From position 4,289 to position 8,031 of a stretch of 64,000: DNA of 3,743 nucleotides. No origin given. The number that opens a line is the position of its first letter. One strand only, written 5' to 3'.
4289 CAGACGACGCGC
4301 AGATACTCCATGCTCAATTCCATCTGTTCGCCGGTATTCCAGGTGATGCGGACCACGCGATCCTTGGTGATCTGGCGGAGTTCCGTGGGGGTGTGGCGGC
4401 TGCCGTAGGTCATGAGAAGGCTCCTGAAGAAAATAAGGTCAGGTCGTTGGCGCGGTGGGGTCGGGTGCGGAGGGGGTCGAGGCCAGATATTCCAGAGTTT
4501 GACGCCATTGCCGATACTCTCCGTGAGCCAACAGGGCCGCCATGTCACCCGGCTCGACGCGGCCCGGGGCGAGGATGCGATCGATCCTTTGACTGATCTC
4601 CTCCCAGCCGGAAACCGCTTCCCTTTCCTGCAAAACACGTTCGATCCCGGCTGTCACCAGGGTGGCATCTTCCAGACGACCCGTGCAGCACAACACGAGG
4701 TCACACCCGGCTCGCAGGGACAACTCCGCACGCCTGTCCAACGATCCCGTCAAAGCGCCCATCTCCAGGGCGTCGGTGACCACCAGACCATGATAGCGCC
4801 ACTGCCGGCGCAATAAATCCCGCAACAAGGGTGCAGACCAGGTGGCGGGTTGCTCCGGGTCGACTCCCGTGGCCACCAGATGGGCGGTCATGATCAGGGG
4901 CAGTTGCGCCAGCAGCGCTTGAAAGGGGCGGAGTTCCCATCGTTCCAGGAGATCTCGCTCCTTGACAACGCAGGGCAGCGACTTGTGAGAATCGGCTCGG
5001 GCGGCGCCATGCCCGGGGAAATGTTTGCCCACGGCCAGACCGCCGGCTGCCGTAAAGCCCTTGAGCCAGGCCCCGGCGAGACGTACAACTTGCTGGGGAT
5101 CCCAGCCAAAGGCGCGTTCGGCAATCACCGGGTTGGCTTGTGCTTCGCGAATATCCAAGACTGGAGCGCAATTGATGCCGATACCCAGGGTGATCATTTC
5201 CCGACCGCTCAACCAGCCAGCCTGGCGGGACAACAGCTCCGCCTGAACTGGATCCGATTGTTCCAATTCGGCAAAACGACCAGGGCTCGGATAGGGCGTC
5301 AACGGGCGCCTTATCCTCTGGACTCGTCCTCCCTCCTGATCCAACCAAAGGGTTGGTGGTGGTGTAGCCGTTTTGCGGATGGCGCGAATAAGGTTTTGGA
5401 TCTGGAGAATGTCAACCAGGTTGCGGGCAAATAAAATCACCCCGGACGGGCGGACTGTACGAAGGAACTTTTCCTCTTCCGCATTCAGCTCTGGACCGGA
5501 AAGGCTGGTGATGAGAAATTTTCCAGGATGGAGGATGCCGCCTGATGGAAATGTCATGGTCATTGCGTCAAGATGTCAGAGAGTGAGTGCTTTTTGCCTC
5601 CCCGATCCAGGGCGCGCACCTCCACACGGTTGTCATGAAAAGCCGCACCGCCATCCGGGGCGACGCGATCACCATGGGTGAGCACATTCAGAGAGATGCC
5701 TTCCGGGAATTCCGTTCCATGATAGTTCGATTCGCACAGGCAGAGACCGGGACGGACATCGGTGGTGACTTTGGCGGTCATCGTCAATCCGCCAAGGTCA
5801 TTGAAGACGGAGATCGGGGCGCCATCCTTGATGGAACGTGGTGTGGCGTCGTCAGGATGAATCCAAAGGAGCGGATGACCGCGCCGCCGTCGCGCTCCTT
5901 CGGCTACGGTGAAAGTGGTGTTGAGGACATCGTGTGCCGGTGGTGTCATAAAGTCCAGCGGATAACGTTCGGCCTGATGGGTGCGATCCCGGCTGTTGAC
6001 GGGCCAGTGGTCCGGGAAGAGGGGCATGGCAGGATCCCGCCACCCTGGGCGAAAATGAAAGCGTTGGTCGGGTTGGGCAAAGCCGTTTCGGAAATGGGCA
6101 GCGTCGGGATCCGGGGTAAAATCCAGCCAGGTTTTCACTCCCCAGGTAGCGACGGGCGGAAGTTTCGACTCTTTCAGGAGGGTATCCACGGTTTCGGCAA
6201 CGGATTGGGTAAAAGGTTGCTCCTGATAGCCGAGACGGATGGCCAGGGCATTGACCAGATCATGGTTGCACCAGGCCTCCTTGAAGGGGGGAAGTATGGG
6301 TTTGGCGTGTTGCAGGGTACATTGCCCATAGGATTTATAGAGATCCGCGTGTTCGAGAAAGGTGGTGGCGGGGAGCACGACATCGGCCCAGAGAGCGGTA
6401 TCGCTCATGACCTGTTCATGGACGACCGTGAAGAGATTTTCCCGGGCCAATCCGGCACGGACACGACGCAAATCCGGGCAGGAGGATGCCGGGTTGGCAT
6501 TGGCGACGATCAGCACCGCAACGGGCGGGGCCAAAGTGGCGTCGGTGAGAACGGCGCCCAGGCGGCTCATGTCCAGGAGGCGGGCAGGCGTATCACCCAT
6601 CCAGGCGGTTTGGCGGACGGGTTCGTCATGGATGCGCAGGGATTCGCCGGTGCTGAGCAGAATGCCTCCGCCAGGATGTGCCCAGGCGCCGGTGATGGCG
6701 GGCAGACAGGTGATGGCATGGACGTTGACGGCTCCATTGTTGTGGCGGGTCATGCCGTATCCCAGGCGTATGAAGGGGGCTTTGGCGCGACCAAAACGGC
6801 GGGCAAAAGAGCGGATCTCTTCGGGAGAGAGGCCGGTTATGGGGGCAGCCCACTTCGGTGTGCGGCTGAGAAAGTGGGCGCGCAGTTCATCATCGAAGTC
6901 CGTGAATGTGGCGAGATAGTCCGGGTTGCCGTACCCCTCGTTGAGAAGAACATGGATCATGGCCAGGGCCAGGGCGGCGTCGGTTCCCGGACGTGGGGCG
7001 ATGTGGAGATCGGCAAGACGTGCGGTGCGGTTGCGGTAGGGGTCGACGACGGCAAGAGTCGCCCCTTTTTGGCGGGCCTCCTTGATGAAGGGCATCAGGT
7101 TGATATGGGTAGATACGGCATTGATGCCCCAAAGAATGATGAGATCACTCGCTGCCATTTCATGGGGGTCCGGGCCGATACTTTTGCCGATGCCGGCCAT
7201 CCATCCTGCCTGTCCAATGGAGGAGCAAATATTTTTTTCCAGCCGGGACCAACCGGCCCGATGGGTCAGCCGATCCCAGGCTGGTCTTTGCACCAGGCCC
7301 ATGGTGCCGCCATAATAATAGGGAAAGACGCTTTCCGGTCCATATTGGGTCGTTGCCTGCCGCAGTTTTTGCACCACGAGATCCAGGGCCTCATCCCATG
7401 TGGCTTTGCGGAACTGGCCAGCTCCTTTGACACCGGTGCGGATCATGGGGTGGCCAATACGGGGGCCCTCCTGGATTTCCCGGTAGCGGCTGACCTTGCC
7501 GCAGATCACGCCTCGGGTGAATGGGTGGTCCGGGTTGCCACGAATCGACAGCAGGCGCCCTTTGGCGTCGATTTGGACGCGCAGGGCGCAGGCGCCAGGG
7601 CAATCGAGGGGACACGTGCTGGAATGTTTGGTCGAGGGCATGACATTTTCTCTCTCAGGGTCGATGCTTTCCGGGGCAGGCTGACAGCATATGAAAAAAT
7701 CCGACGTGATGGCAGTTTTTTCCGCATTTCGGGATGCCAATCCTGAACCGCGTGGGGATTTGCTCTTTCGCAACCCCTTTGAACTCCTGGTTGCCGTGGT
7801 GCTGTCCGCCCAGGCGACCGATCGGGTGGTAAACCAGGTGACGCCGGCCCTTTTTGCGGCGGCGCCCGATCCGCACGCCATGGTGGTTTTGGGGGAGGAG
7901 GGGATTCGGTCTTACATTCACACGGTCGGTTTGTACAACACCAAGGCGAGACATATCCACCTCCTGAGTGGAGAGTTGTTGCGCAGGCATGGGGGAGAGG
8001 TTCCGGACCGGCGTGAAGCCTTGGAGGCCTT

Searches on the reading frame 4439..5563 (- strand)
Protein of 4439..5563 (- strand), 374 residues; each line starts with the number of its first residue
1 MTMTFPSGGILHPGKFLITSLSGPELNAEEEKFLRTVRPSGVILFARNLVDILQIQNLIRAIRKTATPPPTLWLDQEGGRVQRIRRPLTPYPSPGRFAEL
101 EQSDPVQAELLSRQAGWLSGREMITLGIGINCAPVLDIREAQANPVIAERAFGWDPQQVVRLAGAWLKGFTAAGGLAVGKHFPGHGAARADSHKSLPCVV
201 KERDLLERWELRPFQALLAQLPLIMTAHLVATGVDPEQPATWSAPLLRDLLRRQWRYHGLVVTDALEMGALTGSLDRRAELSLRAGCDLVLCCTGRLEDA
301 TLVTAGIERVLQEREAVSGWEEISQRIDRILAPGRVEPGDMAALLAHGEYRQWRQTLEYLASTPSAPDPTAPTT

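Call 71: search_protein_families(library=ncbifam, proteins=[window:4439-5563:-], max_evalue=0.00001)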
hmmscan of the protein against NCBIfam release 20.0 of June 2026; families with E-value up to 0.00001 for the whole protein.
window:4439-5563:- (374 aa): 4 families
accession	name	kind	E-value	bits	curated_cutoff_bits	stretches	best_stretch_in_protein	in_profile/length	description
NF003740.0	PRK05337.1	equivalog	5e-75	252.7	207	1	17-309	5-296/340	beta-N-acetylhexosaminidase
NF052329.1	XyloArabinsidase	equivalog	1.8e-13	49.4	1050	1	113-293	127-308/750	beta-xylosidase/alpha-l-arabinosidase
NF052331.1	Bet13-16Glucosase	equivalog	4.3e-09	35.1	1330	1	109-301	109-306/750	exo-beta-d-1,3/1,6-glucosidase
NF041579.1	betaxyl_Flavo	equivalog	6.5e-08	31.2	1350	1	126-317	114-315/716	beta-xylosidase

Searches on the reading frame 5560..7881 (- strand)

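Call 71: search_protein_families(library=ncbifam, proteins=[window:5560-7881:-], max_evalue=0.00001)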
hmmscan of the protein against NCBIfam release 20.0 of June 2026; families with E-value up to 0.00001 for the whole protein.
window:5560-7881:- (773 aa): 26 families (the best 25 are shown)
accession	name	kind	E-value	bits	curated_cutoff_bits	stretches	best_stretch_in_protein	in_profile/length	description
TIGR01591.1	Fdh-alpha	equivalog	9.6e-65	218.9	666.25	2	90-412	3-323/672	formate dehydrogenase subunit alpha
TIGR02166.1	dmsA_ynfE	subfamily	1.4e-63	215.2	777.7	3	83-326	42-298/794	DMSO/selenate family reductase complex A subunit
TIGR03479.1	DMSO_red_II_alp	subfamily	3.1e-56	191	984.75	3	127-329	105-309/913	molybdopterin-dependent oxidoreductase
TIGR00509.1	bisC_fam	subfamily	1.5e-48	165.6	1017.55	3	253-412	184-349/772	molybdopterin guanine dinucleotide-containing S/N-oxide reductase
NF047855.1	AssmNtatRedNasC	equivalog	7.3e-47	160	1100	2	86-411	21-347/708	assimilatory nitrate reductase catalytic subunit NasC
NF041884.1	selenate_YnfF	exception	2.7e-41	141.3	1650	2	83-405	43-396/798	selenate/tellurate reductase subunit YnfF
NF041885.1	selenate_YnfE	exception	8.8e-40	136.2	1675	2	88-515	51-526/805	selenate/tellurate reductase subunit YnfE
NF011566.1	PRK14990.1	exception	1e-38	132.9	1600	1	57-405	34-416/814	dimethylsulfoxide reductase subunit A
NF012032.0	PRK15488.1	equivalog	1.5e-38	132.3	694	1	81-405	38-360/759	thiosulfate reductase PhsA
NF041783.2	mnquin_red_QrcB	equivalog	2.7e-35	121.7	440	1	85-552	52-505/695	menaquinone reductase molybdopterin-binding-like subunit QrcB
NF041323.1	Nitr_red_NasA_Halo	equivalog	4e-32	111.6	1000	2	99-412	9-316/673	assimilatory nitrate reductase NasA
NF011682.0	PRK15102.1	equivalog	2.3e-29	102.1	909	2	271-408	255-398/829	trimethylamine-N-oxide reductase TorA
TIGR02164.1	torA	equivalog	2.4e-28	98.7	1465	2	270-409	250-395/824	trimethylamine-N-oxide reductase TorA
TIGR01580.1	narG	equivalog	3.9e-25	87.7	1084.15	1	152-328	152-328/1235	nitrate reductase subunit alpha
NF041513.1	formate_DH_Act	exception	1e-22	79.9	1400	1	87-328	44-296/1067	formate dehydrogenase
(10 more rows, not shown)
